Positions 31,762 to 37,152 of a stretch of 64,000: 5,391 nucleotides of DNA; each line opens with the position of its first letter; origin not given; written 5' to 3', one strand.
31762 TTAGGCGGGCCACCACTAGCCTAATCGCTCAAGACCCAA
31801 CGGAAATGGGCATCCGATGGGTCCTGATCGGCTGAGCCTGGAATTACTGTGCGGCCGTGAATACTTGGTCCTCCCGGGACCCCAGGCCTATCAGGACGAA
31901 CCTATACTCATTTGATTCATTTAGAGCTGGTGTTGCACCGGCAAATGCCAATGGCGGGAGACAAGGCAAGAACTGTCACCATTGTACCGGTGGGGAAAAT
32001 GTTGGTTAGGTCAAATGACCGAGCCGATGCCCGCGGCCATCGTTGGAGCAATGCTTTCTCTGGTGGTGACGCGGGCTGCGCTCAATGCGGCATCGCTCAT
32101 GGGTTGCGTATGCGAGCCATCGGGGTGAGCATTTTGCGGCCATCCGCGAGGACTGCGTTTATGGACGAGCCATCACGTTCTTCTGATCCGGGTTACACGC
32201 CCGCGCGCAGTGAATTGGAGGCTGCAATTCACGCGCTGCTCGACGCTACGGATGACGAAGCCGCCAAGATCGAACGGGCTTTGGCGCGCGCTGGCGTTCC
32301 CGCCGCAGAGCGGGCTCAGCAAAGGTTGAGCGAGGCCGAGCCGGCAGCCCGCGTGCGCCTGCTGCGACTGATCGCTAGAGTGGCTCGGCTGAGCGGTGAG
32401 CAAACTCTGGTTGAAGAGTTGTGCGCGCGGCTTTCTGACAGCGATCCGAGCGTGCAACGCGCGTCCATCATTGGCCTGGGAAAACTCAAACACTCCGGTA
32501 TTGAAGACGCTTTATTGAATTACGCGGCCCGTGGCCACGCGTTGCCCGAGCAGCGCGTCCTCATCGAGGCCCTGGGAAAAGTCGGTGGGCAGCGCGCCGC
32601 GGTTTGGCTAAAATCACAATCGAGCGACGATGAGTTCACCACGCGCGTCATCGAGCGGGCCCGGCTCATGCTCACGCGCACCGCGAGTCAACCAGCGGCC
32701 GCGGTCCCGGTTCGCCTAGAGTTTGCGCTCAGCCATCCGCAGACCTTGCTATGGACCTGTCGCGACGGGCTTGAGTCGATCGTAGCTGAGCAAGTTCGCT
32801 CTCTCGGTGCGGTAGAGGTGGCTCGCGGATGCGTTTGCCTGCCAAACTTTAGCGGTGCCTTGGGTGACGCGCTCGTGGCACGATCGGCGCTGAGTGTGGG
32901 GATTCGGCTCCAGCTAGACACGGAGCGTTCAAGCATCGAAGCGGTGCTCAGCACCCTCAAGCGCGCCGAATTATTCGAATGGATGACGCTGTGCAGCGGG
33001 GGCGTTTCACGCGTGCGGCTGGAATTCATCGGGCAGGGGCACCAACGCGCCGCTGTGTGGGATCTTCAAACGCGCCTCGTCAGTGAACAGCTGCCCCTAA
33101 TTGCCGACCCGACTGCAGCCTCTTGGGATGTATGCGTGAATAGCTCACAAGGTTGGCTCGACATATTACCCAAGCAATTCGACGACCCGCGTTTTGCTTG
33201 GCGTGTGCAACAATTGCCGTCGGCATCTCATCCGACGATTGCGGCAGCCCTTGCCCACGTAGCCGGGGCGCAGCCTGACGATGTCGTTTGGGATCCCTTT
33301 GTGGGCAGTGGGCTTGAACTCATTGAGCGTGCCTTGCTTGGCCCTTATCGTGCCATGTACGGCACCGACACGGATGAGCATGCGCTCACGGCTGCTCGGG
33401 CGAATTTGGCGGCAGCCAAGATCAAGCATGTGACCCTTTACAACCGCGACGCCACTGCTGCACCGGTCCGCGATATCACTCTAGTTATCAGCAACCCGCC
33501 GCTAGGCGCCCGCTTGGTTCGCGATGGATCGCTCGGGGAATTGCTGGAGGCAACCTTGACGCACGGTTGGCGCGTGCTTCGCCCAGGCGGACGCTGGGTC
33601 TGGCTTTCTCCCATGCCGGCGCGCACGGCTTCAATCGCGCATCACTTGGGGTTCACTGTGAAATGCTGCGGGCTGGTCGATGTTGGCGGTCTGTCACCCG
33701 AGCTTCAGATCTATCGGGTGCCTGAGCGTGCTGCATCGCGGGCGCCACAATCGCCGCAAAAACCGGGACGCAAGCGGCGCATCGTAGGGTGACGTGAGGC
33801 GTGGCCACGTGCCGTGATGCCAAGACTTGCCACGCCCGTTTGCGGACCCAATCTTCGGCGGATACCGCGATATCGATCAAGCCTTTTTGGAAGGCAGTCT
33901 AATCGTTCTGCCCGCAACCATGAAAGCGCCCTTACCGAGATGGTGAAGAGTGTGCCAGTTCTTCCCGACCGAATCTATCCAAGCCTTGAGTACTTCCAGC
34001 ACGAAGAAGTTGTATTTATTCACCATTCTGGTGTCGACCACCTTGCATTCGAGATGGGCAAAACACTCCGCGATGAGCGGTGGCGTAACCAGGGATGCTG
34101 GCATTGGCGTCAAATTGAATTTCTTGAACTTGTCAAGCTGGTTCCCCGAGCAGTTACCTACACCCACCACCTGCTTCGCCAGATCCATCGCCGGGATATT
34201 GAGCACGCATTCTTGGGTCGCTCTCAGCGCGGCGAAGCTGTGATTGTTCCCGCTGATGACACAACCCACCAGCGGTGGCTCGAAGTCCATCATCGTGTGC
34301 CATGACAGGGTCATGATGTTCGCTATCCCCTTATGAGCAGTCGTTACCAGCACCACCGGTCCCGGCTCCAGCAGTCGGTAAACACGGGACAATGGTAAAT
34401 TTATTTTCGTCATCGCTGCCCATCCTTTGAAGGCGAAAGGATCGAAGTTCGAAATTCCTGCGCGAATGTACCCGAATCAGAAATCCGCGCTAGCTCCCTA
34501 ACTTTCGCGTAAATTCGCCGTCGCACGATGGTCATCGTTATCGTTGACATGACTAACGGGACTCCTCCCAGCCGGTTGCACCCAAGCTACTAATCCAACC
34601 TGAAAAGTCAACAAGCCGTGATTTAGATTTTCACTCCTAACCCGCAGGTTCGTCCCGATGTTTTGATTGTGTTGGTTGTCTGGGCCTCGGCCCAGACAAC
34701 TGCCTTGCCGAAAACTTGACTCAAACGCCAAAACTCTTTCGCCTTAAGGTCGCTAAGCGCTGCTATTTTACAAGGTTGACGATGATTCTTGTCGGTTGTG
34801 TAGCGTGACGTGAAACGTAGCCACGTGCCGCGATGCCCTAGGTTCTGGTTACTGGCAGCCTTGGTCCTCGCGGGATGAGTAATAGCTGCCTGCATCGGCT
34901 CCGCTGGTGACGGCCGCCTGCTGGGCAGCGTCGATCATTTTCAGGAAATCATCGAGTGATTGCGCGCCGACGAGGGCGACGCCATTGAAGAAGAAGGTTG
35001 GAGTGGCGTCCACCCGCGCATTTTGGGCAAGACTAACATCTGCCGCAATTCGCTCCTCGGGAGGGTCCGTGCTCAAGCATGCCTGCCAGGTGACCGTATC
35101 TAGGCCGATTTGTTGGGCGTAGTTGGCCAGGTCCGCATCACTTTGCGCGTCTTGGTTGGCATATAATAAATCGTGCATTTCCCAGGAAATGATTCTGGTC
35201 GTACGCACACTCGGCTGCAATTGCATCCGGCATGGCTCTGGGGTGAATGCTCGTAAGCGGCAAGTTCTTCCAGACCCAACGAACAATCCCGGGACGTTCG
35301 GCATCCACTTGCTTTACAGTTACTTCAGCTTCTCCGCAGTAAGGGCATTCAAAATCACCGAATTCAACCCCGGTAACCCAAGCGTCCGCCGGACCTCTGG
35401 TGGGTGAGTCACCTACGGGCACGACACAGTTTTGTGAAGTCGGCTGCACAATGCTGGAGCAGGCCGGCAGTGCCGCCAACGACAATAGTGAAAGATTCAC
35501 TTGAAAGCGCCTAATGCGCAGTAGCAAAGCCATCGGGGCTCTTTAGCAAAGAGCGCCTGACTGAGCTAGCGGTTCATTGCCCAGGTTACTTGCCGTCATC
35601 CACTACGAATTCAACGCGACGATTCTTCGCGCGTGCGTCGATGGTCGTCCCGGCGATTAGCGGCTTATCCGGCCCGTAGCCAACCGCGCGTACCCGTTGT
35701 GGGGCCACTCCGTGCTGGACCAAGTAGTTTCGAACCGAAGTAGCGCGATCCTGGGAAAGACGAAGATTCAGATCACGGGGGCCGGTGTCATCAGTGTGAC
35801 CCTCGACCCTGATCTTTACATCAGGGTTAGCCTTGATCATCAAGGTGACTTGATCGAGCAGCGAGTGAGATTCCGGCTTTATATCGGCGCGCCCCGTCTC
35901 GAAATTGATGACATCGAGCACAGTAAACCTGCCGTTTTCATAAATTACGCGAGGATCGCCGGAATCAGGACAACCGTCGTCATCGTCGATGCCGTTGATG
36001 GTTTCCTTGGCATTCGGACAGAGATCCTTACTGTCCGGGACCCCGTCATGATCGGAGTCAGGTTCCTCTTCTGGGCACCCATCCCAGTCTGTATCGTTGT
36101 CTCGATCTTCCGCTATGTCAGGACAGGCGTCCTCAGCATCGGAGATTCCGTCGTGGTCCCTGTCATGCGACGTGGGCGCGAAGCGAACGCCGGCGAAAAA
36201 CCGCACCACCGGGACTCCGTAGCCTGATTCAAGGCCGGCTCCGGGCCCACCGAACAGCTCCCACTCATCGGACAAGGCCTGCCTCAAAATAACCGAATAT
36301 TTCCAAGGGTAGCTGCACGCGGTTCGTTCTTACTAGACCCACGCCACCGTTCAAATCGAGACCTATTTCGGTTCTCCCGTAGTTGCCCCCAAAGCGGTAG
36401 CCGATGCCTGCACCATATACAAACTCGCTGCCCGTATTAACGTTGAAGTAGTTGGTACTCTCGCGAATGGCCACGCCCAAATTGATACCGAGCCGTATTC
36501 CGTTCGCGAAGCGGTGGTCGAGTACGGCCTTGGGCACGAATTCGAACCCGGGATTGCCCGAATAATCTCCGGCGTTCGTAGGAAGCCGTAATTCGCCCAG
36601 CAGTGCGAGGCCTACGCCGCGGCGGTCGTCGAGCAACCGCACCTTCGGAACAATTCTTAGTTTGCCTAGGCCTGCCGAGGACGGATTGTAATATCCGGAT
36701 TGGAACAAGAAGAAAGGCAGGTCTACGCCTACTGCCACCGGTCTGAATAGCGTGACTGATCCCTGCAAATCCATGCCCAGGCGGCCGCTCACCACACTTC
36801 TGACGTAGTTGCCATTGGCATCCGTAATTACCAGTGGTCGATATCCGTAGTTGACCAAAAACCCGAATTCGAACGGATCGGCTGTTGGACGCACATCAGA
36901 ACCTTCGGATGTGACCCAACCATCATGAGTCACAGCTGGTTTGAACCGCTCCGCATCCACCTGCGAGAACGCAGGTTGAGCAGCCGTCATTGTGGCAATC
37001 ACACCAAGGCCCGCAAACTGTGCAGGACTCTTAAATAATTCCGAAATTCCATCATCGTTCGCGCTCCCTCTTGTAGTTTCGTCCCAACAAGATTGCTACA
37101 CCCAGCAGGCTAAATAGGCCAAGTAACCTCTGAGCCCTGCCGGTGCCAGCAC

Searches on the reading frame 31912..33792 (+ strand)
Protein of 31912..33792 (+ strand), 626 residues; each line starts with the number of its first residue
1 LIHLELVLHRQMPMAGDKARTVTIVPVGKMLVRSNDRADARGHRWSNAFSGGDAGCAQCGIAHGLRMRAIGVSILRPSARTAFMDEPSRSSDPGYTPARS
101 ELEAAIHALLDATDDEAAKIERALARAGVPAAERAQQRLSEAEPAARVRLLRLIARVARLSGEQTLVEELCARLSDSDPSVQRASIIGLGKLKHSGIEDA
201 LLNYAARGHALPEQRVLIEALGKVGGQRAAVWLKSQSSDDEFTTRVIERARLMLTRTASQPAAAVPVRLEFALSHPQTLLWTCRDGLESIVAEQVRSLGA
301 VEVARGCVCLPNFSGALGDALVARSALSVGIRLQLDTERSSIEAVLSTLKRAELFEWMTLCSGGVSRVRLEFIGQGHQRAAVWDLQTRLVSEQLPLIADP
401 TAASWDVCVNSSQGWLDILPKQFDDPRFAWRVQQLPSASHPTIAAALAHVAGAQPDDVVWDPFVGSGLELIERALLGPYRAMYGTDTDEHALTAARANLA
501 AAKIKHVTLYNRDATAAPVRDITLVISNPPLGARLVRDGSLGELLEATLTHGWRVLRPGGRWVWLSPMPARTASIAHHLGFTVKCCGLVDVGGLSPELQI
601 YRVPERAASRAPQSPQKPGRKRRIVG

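Call 40: search_protein_families(library=pfam, proteins=[window:31912-33792:+])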
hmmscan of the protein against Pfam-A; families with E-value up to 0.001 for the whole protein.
window:31912-33792:+ (626 aa): 5 families
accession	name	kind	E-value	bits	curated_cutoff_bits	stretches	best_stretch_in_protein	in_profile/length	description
PF01170.24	UPF0020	-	2.2e-20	73.7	22.3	1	430-566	3-166/197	RMKL-like, methyltransferase domain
PF13646.12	HEAT_2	-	1e-11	45.4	27.7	2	168-242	2-78/88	HEAT repeats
PF05175.20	MTS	-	7.6e-07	29.4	23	1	476-563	52-137/170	Methyltransferase small domain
PF13847.12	Methyltransf_31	-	3.4e-05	24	27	1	456-566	4-111/145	Methyltransferase domain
PF13649.12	Methyltransf_25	-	0.00082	20.5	27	0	465-560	7-97/97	Methyltransferase domain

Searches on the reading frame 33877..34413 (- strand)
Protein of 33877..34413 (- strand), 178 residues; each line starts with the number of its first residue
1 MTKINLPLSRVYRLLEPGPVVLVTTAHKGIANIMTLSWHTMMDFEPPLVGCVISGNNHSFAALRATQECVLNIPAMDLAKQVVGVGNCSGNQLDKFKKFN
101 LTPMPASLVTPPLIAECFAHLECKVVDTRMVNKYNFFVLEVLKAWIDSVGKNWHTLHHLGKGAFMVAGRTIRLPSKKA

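Call 15: search_protein_families(library=pfam, proteins=[window:33877-34413:-])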
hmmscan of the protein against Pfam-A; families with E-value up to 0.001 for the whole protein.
window:33877-34413:- (178 aa): 1 family
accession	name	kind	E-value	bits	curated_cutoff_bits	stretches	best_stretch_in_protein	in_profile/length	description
PF01613.24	Flavin_Reduct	-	2.2e-27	96.5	27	1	17-149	5-136/153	Flavin reductase like domain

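Call 61: find_encoding_contigs(protein=window:33877-34413:-, flank=10000, max_places=5)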
Protein window:33877-34413:- (178 aa): no gene with exactly this product is on record in the collection.

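Call 62: list_cluster_members(proteins=[window:33877-34413:-, window:34849-35304:-, window:39114-40040:+, window:40037-41179:+, window:53996-57211:-, window:27097-28725:+, window:24307-25116:-, window:35586-36287:-, window:36265-37002:-, window:61200-62258:-])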
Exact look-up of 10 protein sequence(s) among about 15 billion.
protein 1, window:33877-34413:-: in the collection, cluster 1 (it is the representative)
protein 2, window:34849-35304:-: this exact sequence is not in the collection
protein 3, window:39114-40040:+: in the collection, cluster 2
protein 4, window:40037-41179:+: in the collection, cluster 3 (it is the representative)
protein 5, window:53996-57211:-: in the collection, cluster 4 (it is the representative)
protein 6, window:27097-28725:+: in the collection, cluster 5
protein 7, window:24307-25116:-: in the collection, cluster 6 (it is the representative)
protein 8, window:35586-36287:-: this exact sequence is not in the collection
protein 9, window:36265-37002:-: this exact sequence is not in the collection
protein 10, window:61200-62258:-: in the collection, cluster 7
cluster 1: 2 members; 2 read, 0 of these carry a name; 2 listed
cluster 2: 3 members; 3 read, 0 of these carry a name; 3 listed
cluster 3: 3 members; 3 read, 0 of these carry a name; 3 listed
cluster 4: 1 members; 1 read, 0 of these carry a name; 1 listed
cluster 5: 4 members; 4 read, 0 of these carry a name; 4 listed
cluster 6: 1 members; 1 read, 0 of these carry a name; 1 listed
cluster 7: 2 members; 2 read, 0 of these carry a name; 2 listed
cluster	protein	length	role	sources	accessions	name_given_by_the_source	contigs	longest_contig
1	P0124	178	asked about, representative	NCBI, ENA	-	-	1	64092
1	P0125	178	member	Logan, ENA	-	-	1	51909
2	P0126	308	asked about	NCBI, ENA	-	-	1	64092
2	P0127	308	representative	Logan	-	-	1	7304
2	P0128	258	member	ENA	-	-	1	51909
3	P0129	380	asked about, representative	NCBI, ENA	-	-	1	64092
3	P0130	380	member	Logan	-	-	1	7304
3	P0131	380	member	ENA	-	-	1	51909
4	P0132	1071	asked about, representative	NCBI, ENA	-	-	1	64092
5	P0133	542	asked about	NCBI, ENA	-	-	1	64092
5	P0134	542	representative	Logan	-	-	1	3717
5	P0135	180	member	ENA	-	-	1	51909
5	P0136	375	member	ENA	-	-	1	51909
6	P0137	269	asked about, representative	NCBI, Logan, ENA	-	-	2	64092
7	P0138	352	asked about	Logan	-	-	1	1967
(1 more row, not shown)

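Call 63: find_encoding_contigs(protein=P0125, flank=10000, max_places=5)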
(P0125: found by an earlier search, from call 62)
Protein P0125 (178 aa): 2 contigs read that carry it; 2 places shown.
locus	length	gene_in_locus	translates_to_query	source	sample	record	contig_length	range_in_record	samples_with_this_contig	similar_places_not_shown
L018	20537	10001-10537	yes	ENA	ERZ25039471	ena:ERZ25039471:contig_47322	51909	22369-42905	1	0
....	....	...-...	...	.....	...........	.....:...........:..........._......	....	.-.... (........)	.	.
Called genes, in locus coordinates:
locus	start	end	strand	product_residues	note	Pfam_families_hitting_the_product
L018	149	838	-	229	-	-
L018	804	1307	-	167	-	-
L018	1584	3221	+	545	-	PF00672:HAMP, PF00211:Guanylate_cyc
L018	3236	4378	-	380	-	-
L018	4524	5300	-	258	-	PF00248:Aldo_ket_red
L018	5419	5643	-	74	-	-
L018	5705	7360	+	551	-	PF23416:DUF7107 (faint)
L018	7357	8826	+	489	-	PF13557:Phenol_MetA_deg (weak), PF05359:DUF748 (faint), PF00691:OmpA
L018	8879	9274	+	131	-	PF13462:Thioredoxin_4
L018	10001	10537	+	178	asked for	PF01613:Flavin_Reduct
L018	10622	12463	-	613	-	PF13646:HEAT_2 (weak), PF01170:UPF0020, PF05175:MTS (weak)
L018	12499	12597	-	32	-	-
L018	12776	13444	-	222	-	-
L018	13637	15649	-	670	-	PF00069:Pkinase, PF07714:PK_Tyr_Ser-Thr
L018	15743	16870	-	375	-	-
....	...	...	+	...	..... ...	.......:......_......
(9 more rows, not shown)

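Call 64: find_encoding_contigs(protein=P0127, flank=10000, max_places=5)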
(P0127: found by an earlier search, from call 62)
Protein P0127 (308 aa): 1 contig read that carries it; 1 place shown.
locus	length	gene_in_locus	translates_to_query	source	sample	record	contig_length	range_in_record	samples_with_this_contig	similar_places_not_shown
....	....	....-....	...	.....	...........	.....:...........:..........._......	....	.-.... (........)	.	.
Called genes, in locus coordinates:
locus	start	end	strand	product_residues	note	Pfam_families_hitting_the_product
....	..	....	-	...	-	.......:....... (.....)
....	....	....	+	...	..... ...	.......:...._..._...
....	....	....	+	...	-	-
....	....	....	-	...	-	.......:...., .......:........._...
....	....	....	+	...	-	-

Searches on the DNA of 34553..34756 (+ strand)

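Call 83: search_dna_similar(query=window:34553-34756:+, collection=phages, mode=distant, max_evalue=0.01)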
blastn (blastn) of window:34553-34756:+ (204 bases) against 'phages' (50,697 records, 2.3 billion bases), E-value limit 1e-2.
No match.

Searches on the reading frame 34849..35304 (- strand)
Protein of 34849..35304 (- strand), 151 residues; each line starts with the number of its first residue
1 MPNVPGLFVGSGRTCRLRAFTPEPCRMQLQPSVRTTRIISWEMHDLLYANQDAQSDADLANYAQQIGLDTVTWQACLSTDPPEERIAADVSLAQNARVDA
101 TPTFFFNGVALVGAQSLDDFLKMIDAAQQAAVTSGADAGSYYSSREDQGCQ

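Call 15: search_protein_families(library=pfam, proteins=[window:34849-35304:-])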
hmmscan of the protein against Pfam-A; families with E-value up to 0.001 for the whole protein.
window:34849-35304:- (151 aa): 3 families
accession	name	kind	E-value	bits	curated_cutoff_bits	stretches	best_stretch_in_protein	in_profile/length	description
PF01323.26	DSBA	-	6.1e-09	36.4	25.6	1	40-124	105-190/191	DSBA-like thioredoxin domain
PF13462.12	Thioredoxin_4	-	4.1e-08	34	23.2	1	41-126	80-165/165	Thioredoxin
PF13743.12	Thioredoxin_5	-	0.00049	20.3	27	1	46-106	102-163/186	Thioredoxin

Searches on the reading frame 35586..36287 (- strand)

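Call 40: search_protein_families(library=pfam, proteins=[window:35586-36287:-])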
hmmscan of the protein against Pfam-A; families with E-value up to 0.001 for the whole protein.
window:35586-36287:- (233 aa): 3 families
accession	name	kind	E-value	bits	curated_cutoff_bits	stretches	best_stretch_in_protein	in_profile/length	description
PF00691.25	OmpA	-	4.8e-23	81.8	27.2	1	129-223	2-98/98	OmpA family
PF05359.17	DUF748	-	2.7e-06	26.2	50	0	124-168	878-922/1037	Domain of Unknown Function (DUF748)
PF02412.23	TSP_3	-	1.1e-05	25.4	25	1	60-93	1-31/36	Thrombospondin type 3 repeat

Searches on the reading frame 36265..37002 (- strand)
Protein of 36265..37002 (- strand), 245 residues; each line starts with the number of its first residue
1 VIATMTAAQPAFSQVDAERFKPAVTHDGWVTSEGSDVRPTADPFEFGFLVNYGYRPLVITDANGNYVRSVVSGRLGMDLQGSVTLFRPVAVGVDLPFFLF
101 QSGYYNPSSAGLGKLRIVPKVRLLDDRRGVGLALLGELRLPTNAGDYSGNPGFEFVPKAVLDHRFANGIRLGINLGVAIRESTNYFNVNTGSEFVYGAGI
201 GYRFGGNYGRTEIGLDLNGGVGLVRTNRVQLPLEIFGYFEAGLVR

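Call 40: search_protein_families(library=pfam, proteins=[window:36265-37002:-])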
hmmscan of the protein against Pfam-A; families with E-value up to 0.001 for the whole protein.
window:36265-37002:- (245 aa): 1 family
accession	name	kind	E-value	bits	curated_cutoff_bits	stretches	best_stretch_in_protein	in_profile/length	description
PF13557.12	Phenol_MetA_deg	-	4.6e-07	30.6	22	1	67-207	27-169/242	Putative MetA-pathway of phenol degradation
